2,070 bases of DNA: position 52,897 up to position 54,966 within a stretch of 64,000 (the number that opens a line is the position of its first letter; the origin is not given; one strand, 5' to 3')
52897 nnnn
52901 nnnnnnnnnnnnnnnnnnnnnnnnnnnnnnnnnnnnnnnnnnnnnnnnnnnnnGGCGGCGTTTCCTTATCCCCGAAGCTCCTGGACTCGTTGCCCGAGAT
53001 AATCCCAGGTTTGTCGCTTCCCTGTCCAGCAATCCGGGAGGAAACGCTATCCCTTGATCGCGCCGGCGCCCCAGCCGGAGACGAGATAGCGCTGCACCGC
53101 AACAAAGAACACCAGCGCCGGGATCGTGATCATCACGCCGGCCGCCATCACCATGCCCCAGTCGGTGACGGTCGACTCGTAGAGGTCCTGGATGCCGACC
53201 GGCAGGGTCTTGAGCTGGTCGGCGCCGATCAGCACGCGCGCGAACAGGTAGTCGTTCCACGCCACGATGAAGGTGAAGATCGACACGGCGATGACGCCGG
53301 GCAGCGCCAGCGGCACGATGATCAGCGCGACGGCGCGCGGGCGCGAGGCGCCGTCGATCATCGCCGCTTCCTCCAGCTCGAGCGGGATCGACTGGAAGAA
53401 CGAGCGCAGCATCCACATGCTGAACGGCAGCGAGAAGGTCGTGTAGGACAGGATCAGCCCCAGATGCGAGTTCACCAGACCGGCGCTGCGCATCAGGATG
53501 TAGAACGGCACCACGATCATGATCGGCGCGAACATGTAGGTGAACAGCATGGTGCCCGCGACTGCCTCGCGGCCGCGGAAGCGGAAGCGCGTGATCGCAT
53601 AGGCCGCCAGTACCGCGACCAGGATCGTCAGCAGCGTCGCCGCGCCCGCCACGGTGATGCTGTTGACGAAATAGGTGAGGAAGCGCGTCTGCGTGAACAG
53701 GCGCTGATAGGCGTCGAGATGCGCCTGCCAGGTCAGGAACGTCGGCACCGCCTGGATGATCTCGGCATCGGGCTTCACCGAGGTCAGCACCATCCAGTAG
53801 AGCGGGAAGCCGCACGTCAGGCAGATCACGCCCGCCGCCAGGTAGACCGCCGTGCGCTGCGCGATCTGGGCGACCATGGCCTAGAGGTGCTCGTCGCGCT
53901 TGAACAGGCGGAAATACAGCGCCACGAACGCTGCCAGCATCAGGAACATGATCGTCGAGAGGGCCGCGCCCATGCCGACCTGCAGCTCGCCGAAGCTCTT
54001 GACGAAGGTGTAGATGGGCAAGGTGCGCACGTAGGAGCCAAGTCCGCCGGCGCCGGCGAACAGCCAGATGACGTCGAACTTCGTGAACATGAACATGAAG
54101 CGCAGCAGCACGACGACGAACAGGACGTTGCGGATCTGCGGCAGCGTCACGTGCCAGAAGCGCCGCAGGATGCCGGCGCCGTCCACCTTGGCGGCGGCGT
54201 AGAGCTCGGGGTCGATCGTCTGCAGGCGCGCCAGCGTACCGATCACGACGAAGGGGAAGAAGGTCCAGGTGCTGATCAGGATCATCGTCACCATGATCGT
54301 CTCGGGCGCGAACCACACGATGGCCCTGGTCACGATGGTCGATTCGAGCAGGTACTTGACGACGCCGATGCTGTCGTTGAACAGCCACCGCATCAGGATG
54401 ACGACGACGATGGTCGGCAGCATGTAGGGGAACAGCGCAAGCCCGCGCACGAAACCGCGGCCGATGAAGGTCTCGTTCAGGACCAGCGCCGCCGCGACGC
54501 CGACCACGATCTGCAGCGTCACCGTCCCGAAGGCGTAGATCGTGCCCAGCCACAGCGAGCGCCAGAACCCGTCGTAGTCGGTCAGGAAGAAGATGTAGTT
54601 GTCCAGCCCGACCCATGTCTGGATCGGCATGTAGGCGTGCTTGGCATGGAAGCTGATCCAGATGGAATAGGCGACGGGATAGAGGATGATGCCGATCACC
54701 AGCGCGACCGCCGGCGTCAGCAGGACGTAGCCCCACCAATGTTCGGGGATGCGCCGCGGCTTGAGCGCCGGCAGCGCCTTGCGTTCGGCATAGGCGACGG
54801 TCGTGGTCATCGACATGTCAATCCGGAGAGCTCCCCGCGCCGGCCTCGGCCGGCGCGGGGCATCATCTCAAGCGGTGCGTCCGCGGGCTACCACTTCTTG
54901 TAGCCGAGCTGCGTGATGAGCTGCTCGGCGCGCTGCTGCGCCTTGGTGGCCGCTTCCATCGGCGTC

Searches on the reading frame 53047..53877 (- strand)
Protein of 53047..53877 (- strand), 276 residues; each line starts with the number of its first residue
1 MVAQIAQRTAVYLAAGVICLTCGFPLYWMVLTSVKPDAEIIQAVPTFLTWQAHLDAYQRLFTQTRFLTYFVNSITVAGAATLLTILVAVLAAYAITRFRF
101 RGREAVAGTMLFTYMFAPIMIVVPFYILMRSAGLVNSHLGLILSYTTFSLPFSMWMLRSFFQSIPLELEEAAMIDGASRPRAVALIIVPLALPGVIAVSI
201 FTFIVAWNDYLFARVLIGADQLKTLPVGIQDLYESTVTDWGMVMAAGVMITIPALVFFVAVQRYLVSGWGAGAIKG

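Call 70: search_protein_families(library=pfam, proteins=[window:53047-53877:-], max_evalue=0.00001)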
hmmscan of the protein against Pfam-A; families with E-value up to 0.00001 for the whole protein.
window:53047-53877:- (276 aa): 1 family
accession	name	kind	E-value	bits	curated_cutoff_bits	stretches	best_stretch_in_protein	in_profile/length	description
PF00528.27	BPD_transp_1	-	3.7e-14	53.3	26.4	1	85-266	2-179/184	Binding-protein-dependent transport system inner membrane component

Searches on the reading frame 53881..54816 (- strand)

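Call 70: search_protein_families(library=pfam, proteins=[window:53881-54816:-], max_evalue=0.00001)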
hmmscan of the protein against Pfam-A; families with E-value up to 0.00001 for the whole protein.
window:53881-54816:- (311 aa): 1 family
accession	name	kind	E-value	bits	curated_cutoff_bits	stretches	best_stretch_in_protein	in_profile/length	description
PF00528.27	BPD_transp_1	-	4.8e-18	66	26.4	1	103-301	2-175/184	Binding-protein-dependent transport system inner membrane component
